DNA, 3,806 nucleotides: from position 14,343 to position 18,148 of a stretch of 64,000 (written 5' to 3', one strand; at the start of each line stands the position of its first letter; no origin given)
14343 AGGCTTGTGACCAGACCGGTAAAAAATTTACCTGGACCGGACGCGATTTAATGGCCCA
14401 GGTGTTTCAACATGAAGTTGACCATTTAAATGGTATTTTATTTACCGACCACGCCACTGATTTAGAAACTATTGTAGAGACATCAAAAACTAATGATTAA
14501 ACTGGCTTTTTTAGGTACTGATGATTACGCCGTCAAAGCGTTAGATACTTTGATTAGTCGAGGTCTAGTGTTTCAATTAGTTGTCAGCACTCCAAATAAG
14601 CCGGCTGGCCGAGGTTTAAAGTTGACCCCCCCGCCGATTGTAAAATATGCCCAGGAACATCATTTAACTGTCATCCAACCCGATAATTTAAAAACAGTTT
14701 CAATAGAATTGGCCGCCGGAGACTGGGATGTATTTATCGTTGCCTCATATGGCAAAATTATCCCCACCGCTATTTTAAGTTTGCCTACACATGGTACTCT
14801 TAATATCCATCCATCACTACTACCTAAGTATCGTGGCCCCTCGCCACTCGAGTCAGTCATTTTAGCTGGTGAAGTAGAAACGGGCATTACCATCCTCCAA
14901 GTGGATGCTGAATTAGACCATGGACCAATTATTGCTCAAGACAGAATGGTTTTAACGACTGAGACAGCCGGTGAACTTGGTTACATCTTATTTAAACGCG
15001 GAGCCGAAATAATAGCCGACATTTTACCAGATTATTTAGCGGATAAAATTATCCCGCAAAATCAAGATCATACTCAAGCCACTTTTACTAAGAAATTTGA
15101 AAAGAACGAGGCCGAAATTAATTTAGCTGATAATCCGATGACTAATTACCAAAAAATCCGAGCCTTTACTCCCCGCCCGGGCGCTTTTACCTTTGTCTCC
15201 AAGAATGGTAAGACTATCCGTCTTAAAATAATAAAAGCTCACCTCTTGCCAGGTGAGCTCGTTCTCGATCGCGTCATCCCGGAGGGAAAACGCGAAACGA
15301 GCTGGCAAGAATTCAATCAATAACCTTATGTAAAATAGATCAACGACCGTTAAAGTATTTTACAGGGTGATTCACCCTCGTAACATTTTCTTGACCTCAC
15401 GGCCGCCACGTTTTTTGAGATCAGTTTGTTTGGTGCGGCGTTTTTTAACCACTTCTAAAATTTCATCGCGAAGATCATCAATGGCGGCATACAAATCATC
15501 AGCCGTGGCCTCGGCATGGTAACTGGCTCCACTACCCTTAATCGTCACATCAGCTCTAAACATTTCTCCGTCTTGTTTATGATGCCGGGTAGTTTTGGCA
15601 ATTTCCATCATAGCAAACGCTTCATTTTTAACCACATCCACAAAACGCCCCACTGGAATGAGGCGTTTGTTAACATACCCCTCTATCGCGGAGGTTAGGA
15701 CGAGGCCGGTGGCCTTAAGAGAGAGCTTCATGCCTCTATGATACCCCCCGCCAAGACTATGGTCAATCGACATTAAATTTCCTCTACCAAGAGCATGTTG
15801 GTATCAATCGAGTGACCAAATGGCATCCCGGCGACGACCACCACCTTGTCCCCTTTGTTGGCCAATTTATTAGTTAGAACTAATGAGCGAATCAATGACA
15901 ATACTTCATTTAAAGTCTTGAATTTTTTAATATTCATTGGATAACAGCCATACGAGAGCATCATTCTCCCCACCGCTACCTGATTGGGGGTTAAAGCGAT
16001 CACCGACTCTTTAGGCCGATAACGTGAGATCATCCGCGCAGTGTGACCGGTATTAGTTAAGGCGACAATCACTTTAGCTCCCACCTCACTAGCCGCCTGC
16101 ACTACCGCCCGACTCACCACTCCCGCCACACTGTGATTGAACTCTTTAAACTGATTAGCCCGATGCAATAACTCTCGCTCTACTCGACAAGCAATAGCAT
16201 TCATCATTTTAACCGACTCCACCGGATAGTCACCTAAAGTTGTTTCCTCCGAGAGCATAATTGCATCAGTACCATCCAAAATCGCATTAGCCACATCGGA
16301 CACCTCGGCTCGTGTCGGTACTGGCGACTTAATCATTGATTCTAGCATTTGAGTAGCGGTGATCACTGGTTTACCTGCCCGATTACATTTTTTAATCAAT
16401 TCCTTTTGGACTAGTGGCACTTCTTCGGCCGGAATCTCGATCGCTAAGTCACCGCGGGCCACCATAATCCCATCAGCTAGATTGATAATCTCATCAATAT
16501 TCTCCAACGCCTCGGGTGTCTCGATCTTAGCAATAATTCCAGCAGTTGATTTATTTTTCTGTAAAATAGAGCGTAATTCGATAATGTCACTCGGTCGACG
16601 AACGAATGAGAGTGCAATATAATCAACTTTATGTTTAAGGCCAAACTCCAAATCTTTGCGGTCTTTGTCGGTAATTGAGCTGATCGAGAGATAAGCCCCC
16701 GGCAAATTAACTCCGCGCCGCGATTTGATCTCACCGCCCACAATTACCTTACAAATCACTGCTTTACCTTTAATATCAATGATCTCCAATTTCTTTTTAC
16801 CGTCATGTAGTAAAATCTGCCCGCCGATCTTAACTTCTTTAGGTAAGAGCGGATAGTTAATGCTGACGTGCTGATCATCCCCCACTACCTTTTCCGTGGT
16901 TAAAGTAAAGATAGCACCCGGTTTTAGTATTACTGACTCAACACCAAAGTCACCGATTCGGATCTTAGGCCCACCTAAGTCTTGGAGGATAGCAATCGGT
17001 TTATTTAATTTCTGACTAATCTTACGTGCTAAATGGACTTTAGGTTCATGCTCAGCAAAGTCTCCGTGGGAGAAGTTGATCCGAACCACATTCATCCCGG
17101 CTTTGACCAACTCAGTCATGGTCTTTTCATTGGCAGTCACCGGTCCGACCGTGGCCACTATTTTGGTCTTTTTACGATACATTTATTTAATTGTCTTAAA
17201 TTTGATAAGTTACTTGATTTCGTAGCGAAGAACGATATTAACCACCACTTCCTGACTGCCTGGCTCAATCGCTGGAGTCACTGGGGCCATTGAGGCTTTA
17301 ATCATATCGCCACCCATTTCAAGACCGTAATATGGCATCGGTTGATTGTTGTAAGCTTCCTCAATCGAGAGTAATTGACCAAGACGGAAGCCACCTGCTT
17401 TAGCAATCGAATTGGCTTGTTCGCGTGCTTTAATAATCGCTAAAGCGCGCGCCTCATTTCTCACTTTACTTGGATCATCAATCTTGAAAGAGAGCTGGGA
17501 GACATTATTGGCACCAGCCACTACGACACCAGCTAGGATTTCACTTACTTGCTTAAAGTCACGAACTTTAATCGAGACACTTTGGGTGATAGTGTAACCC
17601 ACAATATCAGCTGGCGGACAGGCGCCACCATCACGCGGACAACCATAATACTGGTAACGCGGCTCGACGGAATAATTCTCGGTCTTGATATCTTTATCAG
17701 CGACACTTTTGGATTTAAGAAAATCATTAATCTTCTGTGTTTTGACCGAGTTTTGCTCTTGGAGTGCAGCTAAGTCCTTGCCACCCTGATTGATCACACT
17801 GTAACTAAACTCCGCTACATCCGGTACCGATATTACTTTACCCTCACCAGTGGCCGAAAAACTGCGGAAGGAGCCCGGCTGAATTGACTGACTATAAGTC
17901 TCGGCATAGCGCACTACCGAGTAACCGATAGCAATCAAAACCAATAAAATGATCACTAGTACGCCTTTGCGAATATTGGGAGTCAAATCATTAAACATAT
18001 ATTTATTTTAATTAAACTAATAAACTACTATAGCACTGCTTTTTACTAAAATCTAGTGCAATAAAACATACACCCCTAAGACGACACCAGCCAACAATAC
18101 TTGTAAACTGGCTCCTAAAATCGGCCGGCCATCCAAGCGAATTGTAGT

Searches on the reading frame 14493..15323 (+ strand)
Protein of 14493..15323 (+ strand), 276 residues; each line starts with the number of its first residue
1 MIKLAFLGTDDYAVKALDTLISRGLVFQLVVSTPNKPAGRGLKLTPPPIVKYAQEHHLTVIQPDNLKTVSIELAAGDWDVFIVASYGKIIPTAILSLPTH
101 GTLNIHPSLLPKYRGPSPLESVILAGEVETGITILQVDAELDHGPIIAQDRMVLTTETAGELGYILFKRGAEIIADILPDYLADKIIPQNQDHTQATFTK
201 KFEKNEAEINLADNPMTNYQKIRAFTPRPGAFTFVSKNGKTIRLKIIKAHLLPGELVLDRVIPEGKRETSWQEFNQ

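Call 35: search_protein_families(library=pfam, proteins=[window:14493-15323:+], max_evalue=0.0001)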
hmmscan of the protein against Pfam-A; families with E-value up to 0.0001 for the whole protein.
window:14493-15323:+ (276 aa): 2 families
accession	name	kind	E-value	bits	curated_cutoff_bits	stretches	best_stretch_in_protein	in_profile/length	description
PF00551.24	Formyl_trans_N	-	8.7e-33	114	26.1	1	3-163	2-166/181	Formyl transferase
PF02911.23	Formyl_trans_C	-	2.7e-06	27.9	21.1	1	202-253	2-49/100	Formyl transferase, C-terminal domain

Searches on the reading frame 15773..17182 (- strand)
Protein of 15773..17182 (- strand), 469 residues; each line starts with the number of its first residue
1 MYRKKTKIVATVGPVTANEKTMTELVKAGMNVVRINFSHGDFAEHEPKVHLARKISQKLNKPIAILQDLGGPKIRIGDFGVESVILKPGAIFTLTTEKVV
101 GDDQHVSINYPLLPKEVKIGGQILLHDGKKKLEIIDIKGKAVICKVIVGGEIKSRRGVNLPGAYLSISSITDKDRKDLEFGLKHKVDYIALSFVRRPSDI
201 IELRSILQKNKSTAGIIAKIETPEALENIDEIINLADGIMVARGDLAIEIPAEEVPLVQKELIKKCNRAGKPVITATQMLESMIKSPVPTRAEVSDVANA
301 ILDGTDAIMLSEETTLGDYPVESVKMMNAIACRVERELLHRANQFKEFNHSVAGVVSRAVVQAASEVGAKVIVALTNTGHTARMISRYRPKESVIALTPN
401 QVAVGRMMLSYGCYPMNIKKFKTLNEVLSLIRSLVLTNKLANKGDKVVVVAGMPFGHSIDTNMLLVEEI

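Call 7: search_protein_families(library=pfam, proteins=[window:15773-17182:-], max_evalue=0.00001)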
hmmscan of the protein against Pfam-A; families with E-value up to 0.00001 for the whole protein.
window:15773-17182:- (469 aa): 2 families
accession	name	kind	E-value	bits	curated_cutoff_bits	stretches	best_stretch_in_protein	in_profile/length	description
PF00224.27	PK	-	2.7e-119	398.5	30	1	4-324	2-328/328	Pyruvate kinase, barrel domain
PF02887.21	PK_C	-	5.3e-30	104.3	28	1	356-466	3-113/114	Pyruvate kinase, alpha/beta domain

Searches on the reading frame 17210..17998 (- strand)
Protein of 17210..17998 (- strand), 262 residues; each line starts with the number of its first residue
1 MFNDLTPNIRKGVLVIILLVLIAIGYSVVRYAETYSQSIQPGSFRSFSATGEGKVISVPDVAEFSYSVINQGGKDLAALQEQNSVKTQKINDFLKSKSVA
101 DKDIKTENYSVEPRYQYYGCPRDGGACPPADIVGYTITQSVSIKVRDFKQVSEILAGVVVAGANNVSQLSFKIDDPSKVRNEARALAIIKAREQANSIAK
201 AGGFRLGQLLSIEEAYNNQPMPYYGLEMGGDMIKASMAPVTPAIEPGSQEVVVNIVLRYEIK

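Call 36: search_protein_families(library=pfam, proteins=[window:17210-17998:-], max_evalue=0.0001)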
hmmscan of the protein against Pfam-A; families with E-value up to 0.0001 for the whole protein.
window:17210-17998:- (262 aa): 1 family
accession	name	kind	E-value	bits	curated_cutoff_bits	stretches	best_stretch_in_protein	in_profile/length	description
PF04402.19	SIMPL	-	2.3e-46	159.1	25.2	1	48-259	2-205/205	Protein of unknown function (DUF541)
